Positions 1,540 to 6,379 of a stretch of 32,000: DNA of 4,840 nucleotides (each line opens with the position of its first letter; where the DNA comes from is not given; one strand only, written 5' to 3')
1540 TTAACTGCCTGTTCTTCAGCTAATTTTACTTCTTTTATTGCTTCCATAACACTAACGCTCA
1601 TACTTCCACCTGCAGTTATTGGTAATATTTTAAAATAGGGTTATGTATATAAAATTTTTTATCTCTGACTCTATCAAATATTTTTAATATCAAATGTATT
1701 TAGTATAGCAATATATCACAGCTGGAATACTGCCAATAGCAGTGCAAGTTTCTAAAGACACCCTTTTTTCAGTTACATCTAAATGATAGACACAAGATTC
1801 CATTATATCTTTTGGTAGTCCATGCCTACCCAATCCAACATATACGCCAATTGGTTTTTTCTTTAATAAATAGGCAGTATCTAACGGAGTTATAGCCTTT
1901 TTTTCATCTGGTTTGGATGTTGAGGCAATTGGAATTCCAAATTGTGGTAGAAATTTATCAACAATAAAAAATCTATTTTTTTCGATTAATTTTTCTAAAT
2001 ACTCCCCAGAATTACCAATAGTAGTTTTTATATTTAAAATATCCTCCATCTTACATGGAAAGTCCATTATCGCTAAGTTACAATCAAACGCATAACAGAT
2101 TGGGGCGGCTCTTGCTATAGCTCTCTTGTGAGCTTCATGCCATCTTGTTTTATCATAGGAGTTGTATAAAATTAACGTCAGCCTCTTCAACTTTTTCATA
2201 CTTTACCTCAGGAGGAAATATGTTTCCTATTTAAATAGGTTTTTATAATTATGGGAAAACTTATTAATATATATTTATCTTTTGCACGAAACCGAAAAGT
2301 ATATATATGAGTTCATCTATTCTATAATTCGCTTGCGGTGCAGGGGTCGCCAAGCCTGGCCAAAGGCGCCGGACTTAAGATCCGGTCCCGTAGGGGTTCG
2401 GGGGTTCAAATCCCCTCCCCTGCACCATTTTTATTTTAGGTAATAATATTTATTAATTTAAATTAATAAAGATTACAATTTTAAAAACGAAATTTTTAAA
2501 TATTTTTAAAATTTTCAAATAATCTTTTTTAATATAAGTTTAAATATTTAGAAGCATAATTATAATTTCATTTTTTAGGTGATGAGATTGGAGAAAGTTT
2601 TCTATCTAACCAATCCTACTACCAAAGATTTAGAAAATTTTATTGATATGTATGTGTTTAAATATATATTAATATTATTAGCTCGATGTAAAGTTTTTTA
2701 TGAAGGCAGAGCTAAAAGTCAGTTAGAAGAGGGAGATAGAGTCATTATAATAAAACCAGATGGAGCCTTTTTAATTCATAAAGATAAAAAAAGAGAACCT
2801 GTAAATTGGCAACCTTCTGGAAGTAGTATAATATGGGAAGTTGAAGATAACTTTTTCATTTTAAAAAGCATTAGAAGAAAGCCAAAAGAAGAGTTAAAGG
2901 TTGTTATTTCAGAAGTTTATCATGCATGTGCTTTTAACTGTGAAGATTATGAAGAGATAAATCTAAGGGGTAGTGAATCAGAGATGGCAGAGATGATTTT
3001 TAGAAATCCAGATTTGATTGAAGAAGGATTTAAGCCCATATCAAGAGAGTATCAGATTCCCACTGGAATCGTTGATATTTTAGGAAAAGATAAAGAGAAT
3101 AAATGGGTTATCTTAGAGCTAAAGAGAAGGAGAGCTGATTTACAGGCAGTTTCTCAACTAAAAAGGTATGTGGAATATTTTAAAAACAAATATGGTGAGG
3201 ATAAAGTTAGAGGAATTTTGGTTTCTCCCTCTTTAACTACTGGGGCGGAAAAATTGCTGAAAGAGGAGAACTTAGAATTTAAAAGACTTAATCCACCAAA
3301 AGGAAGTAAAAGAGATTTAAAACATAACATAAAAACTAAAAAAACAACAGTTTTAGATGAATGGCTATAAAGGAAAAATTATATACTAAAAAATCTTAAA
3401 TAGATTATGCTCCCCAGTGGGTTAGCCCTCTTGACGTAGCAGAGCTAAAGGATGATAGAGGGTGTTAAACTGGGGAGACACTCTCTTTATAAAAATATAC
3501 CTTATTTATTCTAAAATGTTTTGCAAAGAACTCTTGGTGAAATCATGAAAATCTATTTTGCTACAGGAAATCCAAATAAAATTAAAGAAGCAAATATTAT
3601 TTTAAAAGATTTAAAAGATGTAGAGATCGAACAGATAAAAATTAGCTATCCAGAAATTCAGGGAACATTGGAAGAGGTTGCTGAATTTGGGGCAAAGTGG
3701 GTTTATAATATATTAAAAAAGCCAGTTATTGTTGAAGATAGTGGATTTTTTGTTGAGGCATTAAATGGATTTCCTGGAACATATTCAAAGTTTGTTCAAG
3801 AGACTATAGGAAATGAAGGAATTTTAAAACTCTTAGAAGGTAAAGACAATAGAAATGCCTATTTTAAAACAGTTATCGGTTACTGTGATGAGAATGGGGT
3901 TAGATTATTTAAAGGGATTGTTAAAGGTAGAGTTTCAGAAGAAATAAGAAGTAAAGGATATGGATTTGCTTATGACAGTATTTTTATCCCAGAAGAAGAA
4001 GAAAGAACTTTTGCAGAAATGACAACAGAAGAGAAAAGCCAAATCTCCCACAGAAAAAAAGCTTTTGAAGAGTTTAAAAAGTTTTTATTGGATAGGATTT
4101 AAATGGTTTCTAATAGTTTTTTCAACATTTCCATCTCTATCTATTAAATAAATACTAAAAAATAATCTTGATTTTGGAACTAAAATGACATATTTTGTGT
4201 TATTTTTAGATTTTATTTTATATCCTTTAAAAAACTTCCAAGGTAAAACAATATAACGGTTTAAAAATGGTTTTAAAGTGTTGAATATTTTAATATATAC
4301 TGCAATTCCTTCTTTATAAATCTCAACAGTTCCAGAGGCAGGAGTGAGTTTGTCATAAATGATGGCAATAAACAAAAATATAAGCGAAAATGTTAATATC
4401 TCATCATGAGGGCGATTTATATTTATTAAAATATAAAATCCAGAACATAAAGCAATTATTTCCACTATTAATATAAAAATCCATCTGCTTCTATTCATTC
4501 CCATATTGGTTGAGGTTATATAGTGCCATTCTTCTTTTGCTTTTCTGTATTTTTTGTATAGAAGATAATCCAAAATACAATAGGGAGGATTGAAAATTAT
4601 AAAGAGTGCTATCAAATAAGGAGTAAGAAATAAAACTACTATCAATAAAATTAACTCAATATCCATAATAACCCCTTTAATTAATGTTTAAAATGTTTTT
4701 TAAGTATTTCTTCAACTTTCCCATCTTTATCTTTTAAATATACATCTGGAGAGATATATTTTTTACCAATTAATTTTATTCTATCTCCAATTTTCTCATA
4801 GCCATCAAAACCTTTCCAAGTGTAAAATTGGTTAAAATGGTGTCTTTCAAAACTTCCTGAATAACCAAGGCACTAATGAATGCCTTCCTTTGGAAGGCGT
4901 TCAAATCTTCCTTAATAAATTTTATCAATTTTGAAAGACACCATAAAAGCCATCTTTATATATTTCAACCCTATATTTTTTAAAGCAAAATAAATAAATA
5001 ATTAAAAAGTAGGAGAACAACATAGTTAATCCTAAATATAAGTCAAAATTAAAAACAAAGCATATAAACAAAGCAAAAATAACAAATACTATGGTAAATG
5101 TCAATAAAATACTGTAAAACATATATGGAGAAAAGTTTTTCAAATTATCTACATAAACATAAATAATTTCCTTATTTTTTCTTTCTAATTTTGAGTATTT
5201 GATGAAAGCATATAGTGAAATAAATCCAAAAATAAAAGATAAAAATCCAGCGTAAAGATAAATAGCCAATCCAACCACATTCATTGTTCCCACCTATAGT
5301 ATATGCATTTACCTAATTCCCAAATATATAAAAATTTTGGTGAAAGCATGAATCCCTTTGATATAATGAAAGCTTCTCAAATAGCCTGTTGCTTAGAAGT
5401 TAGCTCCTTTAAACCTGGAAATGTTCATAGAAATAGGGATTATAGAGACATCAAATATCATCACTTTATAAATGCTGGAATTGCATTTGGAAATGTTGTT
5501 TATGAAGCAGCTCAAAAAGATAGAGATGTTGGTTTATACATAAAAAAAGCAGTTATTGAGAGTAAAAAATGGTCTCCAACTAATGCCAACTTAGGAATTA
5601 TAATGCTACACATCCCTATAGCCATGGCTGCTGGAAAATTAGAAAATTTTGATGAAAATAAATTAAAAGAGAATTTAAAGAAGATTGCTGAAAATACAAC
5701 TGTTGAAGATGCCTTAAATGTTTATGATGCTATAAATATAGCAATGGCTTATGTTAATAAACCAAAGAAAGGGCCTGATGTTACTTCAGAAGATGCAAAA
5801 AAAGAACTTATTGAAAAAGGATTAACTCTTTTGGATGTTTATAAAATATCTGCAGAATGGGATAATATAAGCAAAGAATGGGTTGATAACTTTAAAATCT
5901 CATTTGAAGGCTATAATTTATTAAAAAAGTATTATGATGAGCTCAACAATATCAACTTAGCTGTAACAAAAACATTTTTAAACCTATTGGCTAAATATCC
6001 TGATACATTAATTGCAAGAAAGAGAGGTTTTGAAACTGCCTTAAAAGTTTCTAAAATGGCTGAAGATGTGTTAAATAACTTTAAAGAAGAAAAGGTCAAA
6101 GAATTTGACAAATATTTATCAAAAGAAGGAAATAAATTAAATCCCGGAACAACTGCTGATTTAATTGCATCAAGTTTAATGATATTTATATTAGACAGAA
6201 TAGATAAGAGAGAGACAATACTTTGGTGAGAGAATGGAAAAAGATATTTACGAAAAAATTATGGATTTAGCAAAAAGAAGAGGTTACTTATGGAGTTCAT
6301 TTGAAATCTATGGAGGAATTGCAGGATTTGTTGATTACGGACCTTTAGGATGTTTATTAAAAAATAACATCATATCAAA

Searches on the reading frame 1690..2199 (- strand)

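Call 64: search_protein_families(library=pfam, proteins=[window:1690-2199:-], max_evalue=0.001)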
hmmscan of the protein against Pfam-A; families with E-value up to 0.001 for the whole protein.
window:1690-2199:- (169 aa): 1 family
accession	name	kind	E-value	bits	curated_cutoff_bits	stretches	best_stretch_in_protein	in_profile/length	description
PF04407.17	DUF531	-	2e-70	236.8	25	1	6-164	1-169/170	Protein of unknown function (DUF531)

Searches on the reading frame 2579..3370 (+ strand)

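Call 64: search_protein_families(library=pfam, proteins=[window:2579-3370:+], max_evalue=0.001)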
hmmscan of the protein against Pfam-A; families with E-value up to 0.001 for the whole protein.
window:2579-3370:+ (263 aa): 3 families
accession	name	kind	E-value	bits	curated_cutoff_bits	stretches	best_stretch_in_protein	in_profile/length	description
PF01939.22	NucS_C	-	3.2e-60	202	24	1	132-259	1-124/124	Endonuclease NucS C-terminal domain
PF21003.3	NucS_N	-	1.9e-49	166.1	23.9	1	28-126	2-100/100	Endonuclease NucS N-terminal PH-like domain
PF01930.23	Cas_Cas4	-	0.00077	20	22.7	0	155-231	46-120/160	Domain of unknown function DUF83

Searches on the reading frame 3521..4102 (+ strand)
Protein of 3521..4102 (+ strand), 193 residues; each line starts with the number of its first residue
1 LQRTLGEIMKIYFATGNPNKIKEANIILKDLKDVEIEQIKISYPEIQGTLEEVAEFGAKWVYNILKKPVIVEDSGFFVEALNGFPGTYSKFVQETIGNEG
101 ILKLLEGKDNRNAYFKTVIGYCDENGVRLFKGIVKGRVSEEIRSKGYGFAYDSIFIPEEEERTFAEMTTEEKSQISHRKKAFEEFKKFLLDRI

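Call 64: search_protein_families(library=pfam, proteins=[window:3521-4102:+], max_evalue=0.001)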
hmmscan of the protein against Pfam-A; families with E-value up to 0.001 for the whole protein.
window:3521-4102:+ (193 aa): 1 family
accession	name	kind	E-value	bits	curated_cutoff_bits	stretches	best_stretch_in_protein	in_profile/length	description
PF01725.21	Ham1p_like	-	3.9e-54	183.8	22.5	1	11-188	1-186/186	Ham1 family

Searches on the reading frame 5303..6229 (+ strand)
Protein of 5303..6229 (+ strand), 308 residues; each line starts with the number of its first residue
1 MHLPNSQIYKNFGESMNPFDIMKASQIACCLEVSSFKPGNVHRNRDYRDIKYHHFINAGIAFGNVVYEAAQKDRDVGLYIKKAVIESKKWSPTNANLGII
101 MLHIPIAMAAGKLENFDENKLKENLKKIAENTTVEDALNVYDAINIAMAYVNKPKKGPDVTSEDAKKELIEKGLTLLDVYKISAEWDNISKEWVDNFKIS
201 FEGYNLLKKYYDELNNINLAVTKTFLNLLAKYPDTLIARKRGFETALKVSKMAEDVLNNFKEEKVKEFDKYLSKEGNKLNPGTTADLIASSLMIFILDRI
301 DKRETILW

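Call 64: search_protein_families(library=pfam, proteins=[window:5303-6229:+], max_evalue=0.001)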
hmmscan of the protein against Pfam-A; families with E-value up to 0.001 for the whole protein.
window:5303-6229:+ (308 aa): 1 family
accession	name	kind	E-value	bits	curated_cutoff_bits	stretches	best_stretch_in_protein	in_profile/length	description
PF01874.21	CitG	-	6.4e-71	239.7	27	1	24-294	3-283/284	ATP:dephospho-CoA triphosphoribosyl transferase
